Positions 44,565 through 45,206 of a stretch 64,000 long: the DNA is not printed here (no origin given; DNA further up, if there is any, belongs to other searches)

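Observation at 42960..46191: Operon coupling a ThDP enzyme, a transthyretin-like protein lacking the YRGS motif, and a DmdA-like aminomethyltransferase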

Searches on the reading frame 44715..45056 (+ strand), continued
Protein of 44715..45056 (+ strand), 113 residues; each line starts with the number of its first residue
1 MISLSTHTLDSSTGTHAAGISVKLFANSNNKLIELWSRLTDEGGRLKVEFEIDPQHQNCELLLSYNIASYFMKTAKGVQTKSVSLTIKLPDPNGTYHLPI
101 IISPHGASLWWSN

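Call 74: search_protein_families(library=pfam, max_evalue=0.00001, proteins=[L007:771-1784:-, L007:1788-2912:-, L007:3025-5328:+, L006:92-763:+, L006:1602-2402:-, L012:399-1946:+, L012:7108-8028:-, L012:9987-11630:+, L015:6875-8107:-, L015:11710-12726:+])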
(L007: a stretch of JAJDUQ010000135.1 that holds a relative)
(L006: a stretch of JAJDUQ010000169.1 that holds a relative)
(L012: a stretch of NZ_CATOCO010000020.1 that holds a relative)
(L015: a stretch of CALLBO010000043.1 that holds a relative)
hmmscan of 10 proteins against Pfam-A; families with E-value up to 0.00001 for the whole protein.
L007:771-1784:- (337 aa): 1 family
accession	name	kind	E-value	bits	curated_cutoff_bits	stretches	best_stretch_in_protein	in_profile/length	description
PF02615.19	Ldh_2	-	1.9e-91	307.1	38.8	1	12-332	4-332/333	Malate/L-lactate dehydrogenase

L007:1788-2912:- (374 aa): 3 families
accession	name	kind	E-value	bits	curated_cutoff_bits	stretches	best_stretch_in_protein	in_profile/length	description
PF00107.32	ADH_zinc_N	-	1.1e-29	103.4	31.8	1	202-324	1-117/129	Zinc-binding dehydrogenase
PF08240.17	ADH_N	-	4.5e-26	91.6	23.5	1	35-160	2-102/104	Alcohol dehydrogenase GroES-like domain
PF16912.11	Glu_dehyd_C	-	1.4e-07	31.6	34.9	1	184-359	24-199/211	Glucose dehydrogenase C-terminus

L007:3025-5328:+ (767 aa): 7 families
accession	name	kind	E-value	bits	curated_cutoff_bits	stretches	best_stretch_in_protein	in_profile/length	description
PF13177.12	DNA_pol3_delta2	-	9.6e-42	143.1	27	1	251-408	2-160/161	DNA polymerase III, delta subunit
PF12169.13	DNA_pol3_gamma3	-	6.1e-23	81.6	24.4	1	462-587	1-129/143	DNA polymerase III subunits gamma and tau domain III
PF22608.2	DNAX_ATPase_lid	-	1.5e-21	76.3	27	1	413-460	2-49/49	DNA polymerase III clamp loader subunit, ATPase lid domain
PF12170.13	DNA_pol3_tau_5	-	1.1e-17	65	28.8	1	639-761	17-140/142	DNA polymerase III tau subunit V interacting with alpha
PF00004.35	AAA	-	1.3e-10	42.2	21.2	1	272-402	2-125/131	ATPase family associated with various cellular activities (AAA)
PF13191.12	AAA_16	-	8.2e-07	30.1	32.6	1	247-377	1-160/167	AAA ATPase domain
PF05496.18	RuvB_N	-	1.1e-06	29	27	0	241-303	2-68/159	Holliday junction DNA helicase RuvB P-loop domain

L006:92-763:+ (223 aa): 0 families

L006:1602-2402:- (266 aa): 0 families

L012:399-1946:+ (515 aa): 1 family
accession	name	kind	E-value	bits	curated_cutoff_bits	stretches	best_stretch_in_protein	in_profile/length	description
PF06253.16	MTTB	-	1.3e-110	370.2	25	1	13-502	5-489/500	Trimethylamine methyltransferase (MTTB)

L012:7108-8028:- (306 aa): 1 family
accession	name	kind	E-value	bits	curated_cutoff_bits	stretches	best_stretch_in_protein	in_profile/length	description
PF03301.18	Trp_dioxygenase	-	6.8e-72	243.2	34.9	2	39-183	4-159/346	Tryptophan 2,3-dioxygenase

L012:9987-11630:+ (547 aa): 3 families
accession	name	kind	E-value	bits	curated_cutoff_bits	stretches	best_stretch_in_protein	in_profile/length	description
PF00884.28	Sulfatase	-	1.4e-42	146.5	25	1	2-386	2-300/301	Sulfatase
PF16347.10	SGSH_C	-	5.8e-14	53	29.3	1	332-488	1-147/154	N-sulphoglucosamine sulphohydrolase, C-terminal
PF01663.27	Phosphodiest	-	2.3e-11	44.3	23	0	4-72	2-67/342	Type I phosphodiesterase / nucleotide pyrophosphatase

L015:6875-8107:- (410 aa): 2 families
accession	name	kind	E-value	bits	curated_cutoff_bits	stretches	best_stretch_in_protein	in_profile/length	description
PF01546.33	Peptidase_M20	-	6.8e-35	121.3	24.6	1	93-405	1-204/206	Peptidase family M20/M25/M40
PF07687.19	M20_dimer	-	4.4e-22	78.5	21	1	197-308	1-104/107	Peptidase dimerisation domain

L015:11710-12726:+ (338 aa): 2 families
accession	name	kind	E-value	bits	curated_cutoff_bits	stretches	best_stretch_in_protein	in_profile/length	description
PF09084.16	NMT1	-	5e-15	56.4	20.5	1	41-250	2-208/216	NMT1/THI5 like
PF13379.11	NMT1_2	-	3.6e-09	37.2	24.7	1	30-191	5-178/252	NMT1-like family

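Call 76: predict_structure(alignment_id=A1)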
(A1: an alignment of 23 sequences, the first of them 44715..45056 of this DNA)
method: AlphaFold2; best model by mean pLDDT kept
length: 113 residues; sequences in the alignment: 23
mean_pLDDT: 92.9   pTM: 0.85
mean pLDDT of the five models: 92.9, 92.3, 91.7, 91.4, 90.9
residues with pLDDT >= 90: 89; 70-90: 22; 50-70: 2; < 50: 0
segments of 3 or more residues with pLDDT < 50: none
pLDDT, mean of each block of 10 residues (from residue 1): 96 95 94 97 97 90 95 86 93 94 92 71
secondary structure, 60 per line:
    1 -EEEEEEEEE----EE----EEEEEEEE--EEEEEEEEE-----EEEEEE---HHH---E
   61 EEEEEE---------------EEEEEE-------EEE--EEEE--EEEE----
elements in order: E2-10 E21-28 E31-39 E45-50 E60-66 E82-87 E95-97 E100-103 E106-109

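Call 80: search_protein_representatives(alignment_id=A1)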
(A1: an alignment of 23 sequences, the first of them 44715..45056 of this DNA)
Query: 23 sequences, 113 profile positions. Proteins with E-value up to 0.001 (for the whole library): 2234; up to 1e-10: 572; up to 1e-30: 2. The best 150 are listed.
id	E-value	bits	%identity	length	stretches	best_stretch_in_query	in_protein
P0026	4.0e-47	175.4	-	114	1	1-113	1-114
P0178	2.5e-32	127.7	-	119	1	1-112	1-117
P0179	1.9e-30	121.7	-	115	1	1-112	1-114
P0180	2.0e-30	121.6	-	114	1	1-113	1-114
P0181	2.6e-30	121.2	-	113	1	1-111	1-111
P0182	7.7e-30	119.7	-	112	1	1-112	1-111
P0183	3.2e-29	117.7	-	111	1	1-112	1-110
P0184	4.2e-29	117.4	-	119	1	1-113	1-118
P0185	1.1e-28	116.1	-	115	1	1-112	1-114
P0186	2.2e-28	115.0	-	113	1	1-112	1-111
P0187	5.5e-28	113.8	-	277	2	4-110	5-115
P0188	3.3e-27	111.2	-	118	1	1-113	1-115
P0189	9.3e-27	109.8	-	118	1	1-112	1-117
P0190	1.2e-26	109.4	-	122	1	1-112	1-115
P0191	2.7e-26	108.3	-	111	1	1-112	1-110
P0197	4.6e-25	104.3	-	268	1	1-113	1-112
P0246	9.5e-20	87.2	-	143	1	2-111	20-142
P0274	3.8e-17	78.8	-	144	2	1-84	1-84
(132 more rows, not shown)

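Call 81: fold_search(model_id=the predicted structure, library=pdb)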
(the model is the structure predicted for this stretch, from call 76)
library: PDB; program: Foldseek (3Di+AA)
matches with E <= 10: 1007; with E <= 0.001: 245
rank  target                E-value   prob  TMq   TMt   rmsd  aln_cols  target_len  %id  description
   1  2igl_A                9.7e-09  1.00  0.79  0.77   3.7       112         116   25  Crystal Structure of E. coli YEDX, a transthyretin related protein (released 2007-10-02)
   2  8uw4_D                1.7e-08  1.00  0.80  0.79   3.3       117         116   23  Crystal structure of hydroxyisourate hydrolase from Herbaspirillum seropedicae (released 2024-01-31)
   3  2g2n_A                2.0e-08  1.00  0.80  0.82   2.8       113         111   25  Crystal Structure of E.coli transthyretin-related protein with bound Zn (released 2006-12-12)
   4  2g2n_C                2.3e-08  1.00  0.81  0.82   3.0       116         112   24  Crystal Structure of E.coli transthyretin-related protein with bound Zn (released 2006-12-12)
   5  4q14_A                2.4e-08  1.00  0.82  0.79   3.1       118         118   25  Crystal structure of 5-hydroxyisourate hydrolase from Brucella melitensis (released 2014-05-21)
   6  8uw4_A                6.3e-08  1.00  0.82  0.78   3.0       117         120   23  Crystal structure of hydroxyisourate hydrolase from Herbaspirillum seropedicae (released 2024-01-31)
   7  2gpz_A                7.9e-08  1.00  0.78  0.80   2.3       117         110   25  Transthyretin-like protein from Salmonella dublin (released 2006-05-16)
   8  5z5m_C                1.1e-07  1.00  0.75  0.34   3.5       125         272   18  Crystal structure of (S)-allantoin synthase (released 2018-11-21)
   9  8uw4_B                1.3e-07  1.00  0.82  0.80   3.0       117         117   23  Crystal structure of hydroxyisourate hydrolase from Herbaspirillum seropedicae (released 2024-01-31)
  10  5z5m_A                1.8e-07  1.00  0.75  0.34   3.5       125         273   18  Crystal structure of (S)-allantoin synthase (released 2018-11-21)
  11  2h0e_B                2.9e-07  1.00  0.80  0.79   3.0       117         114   25  Crystal Structure of PucM in the absence of substrate (released 2006-06-27)
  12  3qva_D                3.1e-07  1.00  0.75  0.82   2.9       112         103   26  Structure of Klebsiella pneumoniae 5-hydroxyisourate hydrolase (released 2011-08-24)
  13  7kcn_B                3.1e-07  1.00  0.77  0.74   3.6       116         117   20  Reconstructed ancestor of HIUases and Transthyretins (released 2021-05-19)
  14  1z7j_B                3.1e-07  1.00  0.69  0.66   4.2       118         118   19  Human transthyretin (also called prealbumin) complex with 3, 3',5,5'-tetraiodothyroacetic acid (t4ac) (released 2005-06-07)
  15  3qva_C                3.3e-07  1.00  0.76  0.82   3.1       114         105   25  Structure of Klebsiella pneumoniae 5-hydroxyisourate hydrolase (released 2011-08-24)
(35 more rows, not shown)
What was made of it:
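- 44715..45056 (+): Transthyretin/HIUase-fold protein of a distinct subfamily, 113 aa. His7, Arg45 and His97 are kept; position 16 is His instead of Pro; the C-terminus is S-L-W-W-S-N instead of Y-R-G-S. The AF2 model has pLDDT 92.9, and its best Foldseek hits are HIUases (calls 76, 81).
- On 5-hydroxyisourate hydrolase (HIUase, TIGR02962): The AF2 model has pLDDT 92.9, and its top Foldseek hits are HIUases with TM-score about 0.8 (calls 76, 81).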

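Call 88: search_protein_families(library=pfam, max_evalue=0.01, proteins=[P0197, P0274, P0246])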
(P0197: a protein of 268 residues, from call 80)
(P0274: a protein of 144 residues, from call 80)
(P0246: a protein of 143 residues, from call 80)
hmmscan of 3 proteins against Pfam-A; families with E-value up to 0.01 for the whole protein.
P0197 (268 aa): 2 families
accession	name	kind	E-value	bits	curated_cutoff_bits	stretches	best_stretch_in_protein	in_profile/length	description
PF14088.11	DUF4268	-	5e-29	101.6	27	1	131-263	3-138/140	Domain of unknown function (DUF4268)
PF00576.27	Transthyretin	-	8.8e-17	62.1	25.3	1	4-109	1-107/109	HIUase/Transthyretin family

P0274 (144 aa): 1 family
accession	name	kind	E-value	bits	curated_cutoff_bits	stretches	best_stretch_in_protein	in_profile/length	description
PF00576.27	Transthyretin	-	1.5e-17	64.6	25.3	1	4-141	1-107/109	HIUase/Transthyretin family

P0246 (143 aa): 1 family
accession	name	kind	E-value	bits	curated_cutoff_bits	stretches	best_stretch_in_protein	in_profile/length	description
PF00576.27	Transthyretin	-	1.6e-16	61.3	25.3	1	22-138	1-104/109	HIUase/Transthyretin family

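Call 100: search_protein_families(library=ncbifam, max_evalue=1e-60, proteins=[L003:10336-11445:+, L010:10308-11462:+])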
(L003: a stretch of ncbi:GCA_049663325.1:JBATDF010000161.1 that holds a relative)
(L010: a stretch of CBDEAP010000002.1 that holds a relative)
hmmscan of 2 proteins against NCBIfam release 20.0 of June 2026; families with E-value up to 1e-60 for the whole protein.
L003:10336-11445:+ (369 aa): 1 family
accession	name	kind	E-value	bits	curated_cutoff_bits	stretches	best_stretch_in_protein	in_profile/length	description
NF009133.0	PRK12486.1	equivalog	1.1e-167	557.7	410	1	3-360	5-361/369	dimethylsulfoniopropionate demethylase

L010:10308-11462:+ (384 aa): 1 family
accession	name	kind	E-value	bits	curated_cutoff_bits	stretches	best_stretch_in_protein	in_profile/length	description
NF009133.0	PRK12486.1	equivalog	3e-168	559.5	410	1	12-378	1-365/369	dimethylsulfoniopropionate demethylase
